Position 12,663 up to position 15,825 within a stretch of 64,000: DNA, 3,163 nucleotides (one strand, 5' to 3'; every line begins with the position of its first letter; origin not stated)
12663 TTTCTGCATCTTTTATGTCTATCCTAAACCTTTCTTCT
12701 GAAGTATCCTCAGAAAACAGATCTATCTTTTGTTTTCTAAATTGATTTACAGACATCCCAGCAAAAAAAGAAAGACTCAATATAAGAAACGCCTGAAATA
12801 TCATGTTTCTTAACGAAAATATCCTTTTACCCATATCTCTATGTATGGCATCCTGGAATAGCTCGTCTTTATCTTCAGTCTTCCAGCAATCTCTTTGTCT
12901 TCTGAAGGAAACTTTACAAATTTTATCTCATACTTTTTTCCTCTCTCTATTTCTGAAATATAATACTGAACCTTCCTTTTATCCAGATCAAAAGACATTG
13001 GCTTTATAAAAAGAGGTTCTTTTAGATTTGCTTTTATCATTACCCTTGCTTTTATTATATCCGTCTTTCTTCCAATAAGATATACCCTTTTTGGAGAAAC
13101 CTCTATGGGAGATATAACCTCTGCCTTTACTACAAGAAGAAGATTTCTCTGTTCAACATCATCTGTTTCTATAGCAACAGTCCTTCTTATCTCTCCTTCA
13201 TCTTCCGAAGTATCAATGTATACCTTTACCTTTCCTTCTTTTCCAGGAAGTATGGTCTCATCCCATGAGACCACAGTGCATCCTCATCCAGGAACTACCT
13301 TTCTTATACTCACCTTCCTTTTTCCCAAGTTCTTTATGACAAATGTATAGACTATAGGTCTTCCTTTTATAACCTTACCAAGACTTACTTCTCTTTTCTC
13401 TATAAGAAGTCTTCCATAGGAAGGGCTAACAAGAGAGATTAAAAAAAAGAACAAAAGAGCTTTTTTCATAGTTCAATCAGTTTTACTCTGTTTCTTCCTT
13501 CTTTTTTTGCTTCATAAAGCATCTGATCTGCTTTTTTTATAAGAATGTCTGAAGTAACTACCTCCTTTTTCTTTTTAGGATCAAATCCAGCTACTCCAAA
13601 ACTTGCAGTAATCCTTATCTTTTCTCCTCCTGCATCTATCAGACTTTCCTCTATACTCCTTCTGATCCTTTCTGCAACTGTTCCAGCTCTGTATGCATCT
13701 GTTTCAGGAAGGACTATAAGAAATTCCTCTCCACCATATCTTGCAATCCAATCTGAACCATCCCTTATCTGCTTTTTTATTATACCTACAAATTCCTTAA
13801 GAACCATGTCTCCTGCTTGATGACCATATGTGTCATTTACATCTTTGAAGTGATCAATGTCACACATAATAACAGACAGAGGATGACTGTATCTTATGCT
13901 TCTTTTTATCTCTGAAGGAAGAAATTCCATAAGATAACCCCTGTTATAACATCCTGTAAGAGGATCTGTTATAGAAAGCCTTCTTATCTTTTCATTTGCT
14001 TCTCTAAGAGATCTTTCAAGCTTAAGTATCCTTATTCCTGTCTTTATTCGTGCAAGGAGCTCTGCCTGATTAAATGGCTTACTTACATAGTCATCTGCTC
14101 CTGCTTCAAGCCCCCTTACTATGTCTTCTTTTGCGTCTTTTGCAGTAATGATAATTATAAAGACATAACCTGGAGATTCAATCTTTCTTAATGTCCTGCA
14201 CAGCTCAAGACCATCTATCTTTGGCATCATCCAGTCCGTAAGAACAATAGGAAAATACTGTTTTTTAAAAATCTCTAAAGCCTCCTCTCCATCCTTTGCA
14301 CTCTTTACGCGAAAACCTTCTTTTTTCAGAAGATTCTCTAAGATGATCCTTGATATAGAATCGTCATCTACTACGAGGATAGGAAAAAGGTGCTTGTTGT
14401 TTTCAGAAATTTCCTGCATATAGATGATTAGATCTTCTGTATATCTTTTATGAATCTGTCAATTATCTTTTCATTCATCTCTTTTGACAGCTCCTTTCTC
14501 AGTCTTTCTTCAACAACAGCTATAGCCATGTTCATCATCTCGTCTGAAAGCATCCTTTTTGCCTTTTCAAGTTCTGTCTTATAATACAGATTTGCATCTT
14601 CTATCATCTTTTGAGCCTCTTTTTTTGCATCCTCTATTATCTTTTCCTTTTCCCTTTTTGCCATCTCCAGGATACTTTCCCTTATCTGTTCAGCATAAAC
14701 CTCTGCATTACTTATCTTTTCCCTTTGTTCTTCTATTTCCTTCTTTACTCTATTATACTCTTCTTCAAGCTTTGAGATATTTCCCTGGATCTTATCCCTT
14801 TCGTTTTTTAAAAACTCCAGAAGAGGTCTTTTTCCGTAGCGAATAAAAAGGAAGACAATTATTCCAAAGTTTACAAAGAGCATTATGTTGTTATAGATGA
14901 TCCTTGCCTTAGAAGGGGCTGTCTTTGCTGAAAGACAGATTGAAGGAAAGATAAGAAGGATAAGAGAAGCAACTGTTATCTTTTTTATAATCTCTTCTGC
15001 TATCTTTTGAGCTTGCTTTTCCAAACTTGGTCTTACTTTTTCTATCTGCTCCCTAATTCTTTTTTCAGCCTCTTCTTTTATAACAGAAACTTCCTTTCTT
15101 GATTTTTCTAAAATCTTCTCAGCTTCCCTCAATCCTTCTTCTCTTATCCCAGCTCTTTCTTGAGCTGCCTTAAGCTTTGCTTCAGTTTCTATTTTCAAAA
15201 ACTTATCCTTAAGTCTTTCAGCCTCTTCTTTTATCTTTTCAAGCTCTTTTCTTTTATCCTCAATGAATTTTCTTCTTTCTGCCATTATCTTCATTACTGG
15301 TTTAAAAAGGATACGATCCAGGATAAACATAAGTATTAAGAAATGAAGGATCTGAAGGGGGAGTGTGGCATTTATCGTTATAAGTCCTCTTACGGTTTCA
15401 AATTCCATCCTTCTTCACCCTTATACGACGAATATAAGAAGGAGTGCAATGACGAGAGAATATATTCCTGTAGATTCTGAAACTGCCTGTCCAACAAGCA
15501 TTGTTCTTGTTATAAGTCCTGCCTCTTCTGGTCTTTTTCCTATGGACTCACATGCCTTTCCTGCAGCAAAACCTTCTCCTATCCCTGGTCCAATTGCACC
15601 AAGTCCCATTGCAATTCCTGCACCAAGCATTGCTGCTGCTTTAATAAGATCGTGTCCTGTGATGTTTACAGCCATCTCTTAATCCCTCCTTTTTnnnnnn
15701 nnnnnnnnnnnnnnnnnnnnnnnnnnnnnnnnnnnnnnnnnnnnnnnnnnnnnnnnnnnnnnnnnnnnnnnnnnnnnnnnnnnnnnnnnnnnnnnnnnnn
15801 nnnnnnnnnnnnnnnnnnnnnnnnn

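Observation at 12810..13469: In-frame UGA at the conserved Cys of a DUF1573 protein, with a SECIS-like hairpin 11 nt downstream: candidate new selenoprotein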

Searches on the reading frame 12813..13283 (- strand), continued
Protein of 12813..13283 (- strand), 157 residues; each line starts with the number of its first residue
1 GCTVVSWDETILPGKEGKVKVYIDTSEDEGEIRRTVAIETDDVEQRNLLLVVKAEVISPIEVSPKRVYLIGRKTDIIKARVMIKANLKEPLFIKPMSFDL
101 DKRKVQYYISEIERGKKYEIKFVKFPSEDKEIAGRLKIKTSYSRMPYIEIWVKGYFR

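Call 68: fold_search(model_id=the predicted structure, library=pdb)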
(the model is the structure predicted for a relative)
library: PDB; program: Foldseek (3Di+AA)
matches with E <= 10: 1984; with E <= 0.001: 973
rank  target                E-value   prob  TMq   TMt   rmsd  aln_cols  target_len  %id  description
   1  9ijj_C                2.6e-12  1.00  0.43  0.14   7.7       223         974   18  In situ structure of the central apparatus in mouse sperm axoneme. (released 2025-06-04)
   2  7sqc_O0               5.5e-11  1.00  0.40  0.11   9.3       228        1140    9  Ciliary C1 central pair apparatus isolated from Chlamydomonas reinhardtii (released 2022-04-13)
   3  9ijj_O                5.8e-11  1.00  0.41  0.09  12.3       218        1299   16  In situ structure of the central apparatus in mouse sperm axoneme. (released 2025-06-04)
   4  7sqc_2A               6.5e-11  1.00  0.41  0.13  11.8       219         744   10  Ciliary C1 central pair apparatus isolated from Chlamydomonas reinhardtii (released 2022-04-13)
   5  7sqc_2B               2.4e-10  1.00  0.41  0.13  11.8       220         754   10  Ciliary C1 central pair apparatus isolated from Chlamydomonas reinhardtii (released 2022-04-13)
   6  9ijj_h                2.6e-10  1.00  0.42  0.08  11.6       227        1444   13  In situ structure of the central apparatus in mouse sperm axoneme. (released 2025-06-04)
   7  7sqc_F1               3.4e-10  1.00  0.43  0.21  10.0       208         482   14  Ciliary C1 central pair apparatus isolated from Chlamydomonas reinhardtii (released 2022-04-13)
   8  7sqc_F0               4.4e-10  1.00  0.44  0.32   9.9       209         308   14  Ciliary C1 central pair apparatus isolated from Chlamydomonas reinhardtii (released 2022-04-13)
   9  9ijj_L                4.4e-10  1.00  0.37  0.35  11.3       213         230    8  In situ structure of the central apparatus in mouse sperm axoneme. (released 2025-06-04)
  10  9ijj_E                7.2e-10  1.00  0.41  0.20  11.1       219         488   13  In situ structure of the central apparatus in mouse sperm axoneme. (released 2025-06-04)
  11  2qsv                  1.1e-09  1.00  0.39  0.38  12.4       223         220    9  Crystal structure of protein of unknown function from Porphyromonas gingivalis W83 (released 2007-09-25)
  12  7sqc_M1               1.5e-09  1.00  0.40  0.17  11.0       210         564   10  Ciliary C1 central pair apparatus isolated from Chlamydomonas reinhardtii (released 2022-04-13)
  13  7n6g_3J               2.2e-09  1.00  0.40  0.24  10.8       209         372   10  C1 of central pair (released 2022-05-18)
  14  7sqc_T0               2.5e-09  1.00  0.40  0.19   9.9       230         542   11  Ciliary C1 central pair apparatus isolated from Chlamydomonas reinhardtii (released 2022-04-13)
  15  7n6g_3K               3.0e-09  1.00  0.40  0.25  10.9       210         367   11  C1 of central pair (released 2022-05-18)
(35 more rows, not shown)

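Call 71: search_protein_families(library=pfam, proteins=[L101:10648-11328:-, L101:14559-15725:-], max_evalue=0.001)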
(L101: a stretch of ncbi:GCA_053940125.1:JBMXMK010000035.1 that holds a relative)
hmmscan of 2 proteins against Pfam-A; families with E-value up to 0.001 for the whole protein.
L101:10648-11328:- (226 aa): 12 families
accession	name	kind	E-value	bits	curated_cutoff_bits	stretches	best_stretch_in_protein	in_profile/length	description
PF02662.21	FlpD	-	1.7e-25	89.9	22.3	1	2-84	42-123/123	Methyl-viologen-reducing hydrogenase, delta subunit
PF00037.32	Fer4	-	1.9e-15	56.3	21.1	2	147-170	1-24/24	4Fe-4S binding domain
PF12797.12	Fer4_2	-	5.7e-11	42.1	24.5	2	177-195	3-21/22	4Fe-4S binding domain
PF13237.11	Fer4_10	-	7.9e-11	42.2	25.5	1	147-195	2-53/53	4Fe-4S dicluster domain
PF12837.12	Fer4_6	-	4.3e-10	39.5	25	1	178-195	3-20/24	4Fe-4S binding domain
PF12838.12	Fer4_7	-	6.9e-10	39.7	27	2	153-196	1-50/52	4Fe-4S dicluster domain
PF14697.11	Fer4_21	-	7.8e-09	36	35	1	149-195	3-52/59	4Fe-4S dicluster domain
PF13183.11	Fer4_8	-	8.8e-09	36.2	27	0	182-195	3-16/68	4Fe-4S dicluster domain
PF13187.11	Fer4_9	-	9.9e-09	35.5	27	1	153-196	1-49/52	4Fe-4S dicluster domain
PF13370.11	Fer4_13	-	1.7e-07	32.2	24.5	1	179-201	1-23/58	4Fe-4S single cluster domain of Ferredoxin I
PF12800.12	Fer4_4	-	0.0001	22.8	24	0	182-195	2-15/17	4Fe-4S binding domain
PF13484.11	Fer4_16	-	0.00032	21.9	30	0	153-175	1-23/66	4Fe-4S double cluster binding domain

L101:14559-15725:- (388 aa): 11 families
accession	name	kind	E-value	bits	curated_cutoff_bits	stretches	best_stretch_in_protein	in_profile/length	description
PF02754.22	CCG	-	1.3e-37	128.2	20.6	2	272-359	1-84/85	Cysteine-rich domain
PF13183.11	Fer4_8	-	1.1e-11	45.5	27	1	26-83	4-68/68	4Fe-4S dicluster domain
PF13534.11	Fer4_17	-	2e-08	35.1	22.2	1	27-83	2-60/61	4Fe-4S dicluster domain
PF13187.11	Fer4_9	-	2.2e-08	34.4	27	1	27-82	2-50/52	4Fe-4S dicluster domain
PF25160.1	LdpA_Fe-S-bd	-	6.8e-07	29.4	27.6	0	25-46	26-47/49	LdpA Fe-S cluster-binding domain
PF12838.12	Fer4_7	-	7.1e-07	30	27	1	27-82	2-51/52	4Fe-4S dicluster domain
PF13237.11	Fer4_10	-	1.9e-06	28.1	25.5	1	25-80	7-53/53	4Fe-4S dicluster domain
PF13484.11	Fer4_16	-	2.6e-06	28.6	30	0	24-40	50-66/66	4Fe-4S double cluster binding domain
PF14697.11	Fer4_21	-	7.7e-05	23.2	35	0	26-44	40-58/59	4Fe-4S dicluster domain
PF12797.12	Fer4_2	-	9.3e-05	22.6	24.5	0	65-80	6-21/22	4Fe-4S binding domain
PF00037.32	Fer4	-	0.00067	19.8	21.1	0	26-40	7-21/24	4Fe-4S binding domain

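Call 77: search_protein_families(library=pfam, proteins=[L070:211-915:+, L070:956-2155:+, L070:4757-5476:+, L084:225-941:+, L084:1040-2239:+], max_evalue=0.001)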
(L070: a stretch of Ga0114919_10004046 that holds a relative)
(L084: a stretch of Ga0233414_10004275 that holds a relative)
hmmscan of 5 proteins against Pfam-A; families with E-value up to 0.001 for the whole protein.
L070:211-915:+ (234 aa): 1 family
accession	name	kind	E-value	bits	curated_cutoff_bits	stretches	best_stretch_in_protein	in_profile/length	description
PF02683.22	DsbD_TM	-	2e-15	57.1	27.1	1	21-195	4-187/219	Cytochrome C biogenesis protein transmembrane domain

L070:956-2155:+ (399 aa): 2 families
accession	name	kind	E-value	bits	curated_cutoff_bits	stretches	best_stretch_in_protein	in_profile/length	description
PF01758.21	SBF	-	1.1e-40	139.8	24.3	1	64-297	1-190/191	Sodium Bile acid symporter family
PF13593.11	SBF_like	-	3.5e-09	36.8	25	1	24-373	2-296/313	SBF-like CPA transporter family (DUF4137)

L070:4757-5476:+ (239 aa): 1 family
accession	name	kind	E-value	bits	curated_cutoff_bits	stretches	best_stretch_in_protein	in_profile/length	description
PF01925.25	TauE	-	3.7e-22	79.6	32.6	1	36-239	2-154/237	Sulfite exporter TauE/SafE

L084:225-941:+ (238 aa): 2 families
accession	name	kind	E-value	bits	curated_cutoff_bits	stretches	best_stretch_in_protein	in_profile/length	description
PF02683.22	DsbD_TM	-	3.6e-16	59.6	27.1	1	22-227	5-213/219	Cytochrome C biogenesis protein transmembrane domain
PF13386.12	DsbD_2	-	4.1e-07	30.5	24.9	1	26-226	3-198/199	Cytochrome C biogenesis protein transmembrane region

L084:1040-2239:+ (399 aa): 2 families
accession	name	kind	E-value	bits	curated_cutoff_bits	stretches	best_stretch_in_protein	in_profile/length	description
PF01758.21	SBF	-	7.4e-41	140.4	24.3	1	64-297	1-190/191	Sodium Bile acid symporter family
PF13593.11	SBF_like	-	7.4e-10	39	25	1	24-374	2-297/313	SBF-like CPA transporter family (DUF4137)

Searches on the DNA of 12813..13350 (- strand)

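Call 53: search_rna_families(source=window, start=13150, end=13350, threshold=evalue, max_evalue=10)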
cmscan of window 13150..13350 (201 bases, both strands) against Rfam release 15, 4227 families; matches with E-value up to 10: 4.
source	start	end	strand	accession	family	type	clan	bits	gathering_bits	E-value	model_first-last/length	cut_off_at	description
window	13202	13291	-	RF01177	snR67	Gene; snRNA; snoRNA; CD-box;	CL00053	14.6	55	0.71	1-83/83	no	Small nucleolar RNA snR67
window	13240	13295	-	RF04089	mir-753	Gene; miRNA;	-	13.7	62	8.4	1-62/62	no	mir-753 microRNA precursor family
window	13172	13221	-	RF02063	STnc350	Gene; sRNA;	-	13.2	60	5.4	1-68/68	no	Salmonella enterica sRNA STnc350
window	13246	13306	-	RF02117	FMR1-AS1_1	Gene; lncRNA;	-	9.7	40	5.9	1-56/56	no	FMR1 antisense RNA 1 conserved region 1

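Call 80: build_rna_model(alignment_id=A5, structure=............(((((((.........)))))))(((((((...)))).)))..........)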
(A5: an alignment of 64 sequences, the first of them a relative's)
Model R1 built from alignment A5 (64 sequences, 63 columns); structure: as given.
model positions 63; base pairs 14; branch points 1; effective number of sequences 3.68; information 0.888 bits per position. Calibrated on 0.2 Mb of random sequence (short: E-values are rough).
structure used (alignment columns):
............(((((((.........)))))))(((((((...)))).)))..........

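Call 81: search_with_rna_model(model_id=R1, sources=[window, L089, L101, L103, L009, L007, L008], max_evalue=10, show_alignments=3)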
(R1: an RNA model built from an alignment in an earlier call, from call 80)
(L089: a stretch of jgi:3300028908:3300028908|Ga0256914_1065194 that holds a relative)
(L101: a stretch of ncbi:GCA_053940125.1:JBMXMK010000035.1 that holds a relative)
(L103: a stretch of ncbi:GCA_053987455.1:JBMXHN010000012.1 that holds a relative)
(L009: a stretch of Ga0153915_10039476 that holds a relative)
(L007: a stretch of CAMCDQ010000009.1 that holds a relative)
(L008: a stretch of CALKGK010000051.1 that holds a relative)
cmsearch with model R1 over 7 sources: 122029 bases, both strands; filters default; matches with E-value up to 10: 4.
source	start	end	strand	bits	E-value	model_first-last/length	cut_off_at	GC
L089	574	636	+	52.8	3.1e-11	1-63/63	no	0.46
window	13224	13286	-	39.8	6.6e-08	1-63/63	no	0.46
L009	2717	2779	+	17.8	0.028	1-63/63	no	0.51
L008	3124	3189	+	9.6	3.3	1-63/63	no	0.55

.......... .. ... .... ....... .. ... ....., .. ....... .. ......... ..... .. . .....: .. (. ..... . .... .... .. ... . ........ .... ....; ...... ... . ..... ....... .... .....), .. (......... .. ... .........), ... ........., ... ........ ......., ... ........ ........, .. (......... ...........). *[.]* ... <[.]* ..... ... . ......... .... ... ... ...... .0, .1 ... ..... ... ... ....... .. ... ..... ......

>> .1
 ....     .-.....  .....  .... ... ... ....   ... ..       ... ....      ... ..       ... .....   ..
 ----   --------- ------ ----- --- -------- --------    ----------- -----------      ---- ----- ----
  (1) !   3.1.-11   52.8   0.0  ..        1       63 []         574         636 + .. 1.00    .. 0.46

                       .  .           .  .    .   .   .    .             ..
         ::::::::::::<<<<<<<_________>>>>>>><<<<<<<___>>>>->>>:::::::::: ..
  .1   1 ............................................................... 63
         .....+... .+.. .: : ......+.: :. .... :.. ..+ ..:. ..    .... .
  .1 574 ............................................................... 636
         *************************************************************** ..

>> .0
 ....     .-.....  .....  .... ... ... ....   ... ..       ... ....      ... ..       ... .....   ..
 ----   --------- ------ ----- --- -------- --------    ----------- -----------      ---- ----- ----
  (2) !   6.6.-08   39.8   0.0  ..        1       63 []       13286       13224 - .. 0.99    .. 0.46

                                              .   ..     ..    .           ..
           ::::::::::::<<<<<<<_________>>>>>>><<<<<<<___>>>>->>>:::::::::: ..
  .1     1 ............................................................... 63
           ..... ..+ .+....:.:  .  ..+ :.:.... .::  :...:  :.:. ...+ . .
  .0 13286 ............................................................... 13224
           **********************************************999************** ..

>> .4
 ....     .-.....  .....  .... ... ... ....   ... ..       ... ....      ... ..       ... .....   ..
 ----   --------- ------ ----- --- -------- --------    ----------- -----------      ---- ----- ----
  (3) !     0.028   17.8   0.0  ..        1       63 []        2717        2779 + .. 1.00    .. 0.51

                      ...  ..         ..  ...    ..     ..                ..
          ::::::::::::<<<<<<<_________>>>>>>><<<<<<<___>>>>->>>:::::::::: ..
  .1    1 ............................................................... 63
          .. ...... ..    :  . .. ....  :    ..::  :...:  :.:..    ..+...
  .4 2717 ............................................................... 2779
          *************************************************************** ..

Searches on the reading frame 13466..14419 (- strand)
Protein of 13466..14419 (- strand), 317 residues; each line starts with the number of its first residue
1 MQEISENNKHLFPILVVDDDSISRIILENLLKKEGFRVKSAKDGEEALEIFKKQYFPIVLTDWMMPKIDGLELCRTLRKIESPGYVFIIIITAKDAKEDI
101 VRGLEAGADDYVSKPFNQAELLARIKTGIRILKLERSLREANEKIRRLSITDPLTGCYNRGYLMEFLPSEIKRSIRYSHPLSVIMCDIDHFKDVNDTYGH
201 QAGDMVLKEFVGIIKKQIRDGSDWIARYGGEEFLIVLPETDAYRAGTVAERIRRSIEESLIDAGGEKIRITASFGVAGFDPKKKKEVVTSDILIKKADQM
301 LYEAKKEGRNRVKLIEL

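Call 41: search_protein_families(library=ncbifam, proteins=[window:13466-14419:-], max_evalue=0.001)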
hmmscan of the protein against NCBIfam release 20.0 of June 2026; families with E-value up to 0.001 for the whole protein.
window:13466-14419:- (317 aa): 116 families (the best 25 are shown)
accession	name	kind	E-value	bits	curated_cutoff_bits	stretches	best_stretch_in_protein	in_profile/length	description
NF007135.0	PRK09581.1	equivalog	1.7e-93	313.9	474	2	115-313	258-453/457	PleD family two-component system response regulator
NF047654.1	DiguCycDgcRLepto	equivalog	3.1e-70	236.4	500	1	14-312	5-293/295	diguanylate cyclase DgcR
TIGR00254.1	GGDEF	domain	1.1e-52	178.1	37.4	1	147-314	3-166/168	diguanylate cyclase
NF038266.1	diguan_SiaD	equivalog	8.2e-52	176.1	290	1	112-312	62-252/252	biofilm regulation diguanylate cyclase SiaD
NF007380.0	PRK09894.1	equivalog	7.1e-48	163.5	256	1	133-315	112-287/296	diguanylate cyclase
NF041606.1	dguan_cyc_DgcA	equivalog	1.7e-44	152.1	370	1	143-314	172-338/340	diguanylate cyclase DgcA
NF011955.1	PRK15426.1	equivalog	2.3e-36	125.1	408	1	149-313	398-559/564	cellulose biosynthesis regulator diguanylate cyclase DgcQ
NF040689.1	MtrAB_MtrA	equivalog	1.5e-34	119.2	300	1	14-133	1-117/219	MtrAB system response regulator MtrA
NF050064.1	BlResRespRegCbrR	equivalog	3.6e-34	118.4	600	1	24-313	136-412/415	bile resistance response regulator CbrR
TIGR02154.1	PhoB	equivalog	3.6e-33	114.8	296.2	1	14-133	5-124/226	phosphate regulon transcriptional regulator PhoB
NF051473.1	DigCycDgcsShew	equivalog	4.3e-33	114.9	400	1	144-313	130-289/291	diguanylate cyclase DgcS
NF007423.1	PRK09966.1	equivalog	5.5e-33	114.4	325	1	133-305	223-390/390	diguanylate cyclase DgcN/YfiN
NF040534.1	resp_reg_YycF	equivalog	1.6e-32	112.6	340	1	14-149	3-134/231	response regulator YycF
NF041733.1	resp_reg_CseB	equivalog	1.7e-32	112.7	350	1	14-142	3-128/228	two-component system response regulator CseB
NF045944.1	ResRegRpaBCyano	equivalog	2.8e-32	111.9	330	1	15-142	1-125/229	response regulator transcription factor RpaB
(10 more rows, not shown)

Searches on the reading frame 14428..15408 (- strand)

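Call 71: search_protein_families(library=pfam, proteins=[window:14428-15408:-], max_evalue=0.001)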
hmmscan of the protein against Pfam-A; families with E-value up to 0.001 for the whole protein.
window:14428-15408:- (326 aa): 3 families
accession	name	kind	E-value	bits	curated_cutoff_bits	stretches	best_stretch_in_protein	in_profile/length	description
PF00430.23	ATP-synt_B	-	3.6e-31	108.4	28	2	177-303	5-131/132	ATP synthase B/B' CF(0)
PF19745.5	FUT8_N_cat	-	6.5e-05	22.3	27.6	0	20-143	16-145/499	Alpha-(1,6)-fucosyltransferase N- and catalytic domains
PF05103.18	DivIVA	-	0.00076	19.9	28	1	205-291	28-113/131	DivIVA protein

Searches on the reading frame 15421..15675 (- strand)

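Call 71: search_protein_families(library=pfam, proteins=[window:15421-15675:-], max_evalue=0.001)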
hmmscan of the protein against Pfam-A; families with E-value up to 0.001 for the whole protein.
window:15421-15675:- (84 aa): 1 family
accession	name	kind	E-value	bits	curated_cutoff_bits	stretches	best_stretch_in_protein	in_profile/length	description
PF00137.26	ATP-synt_C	-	5e-18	65.5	24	1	17-80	1-60/60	ATP synthase subunit C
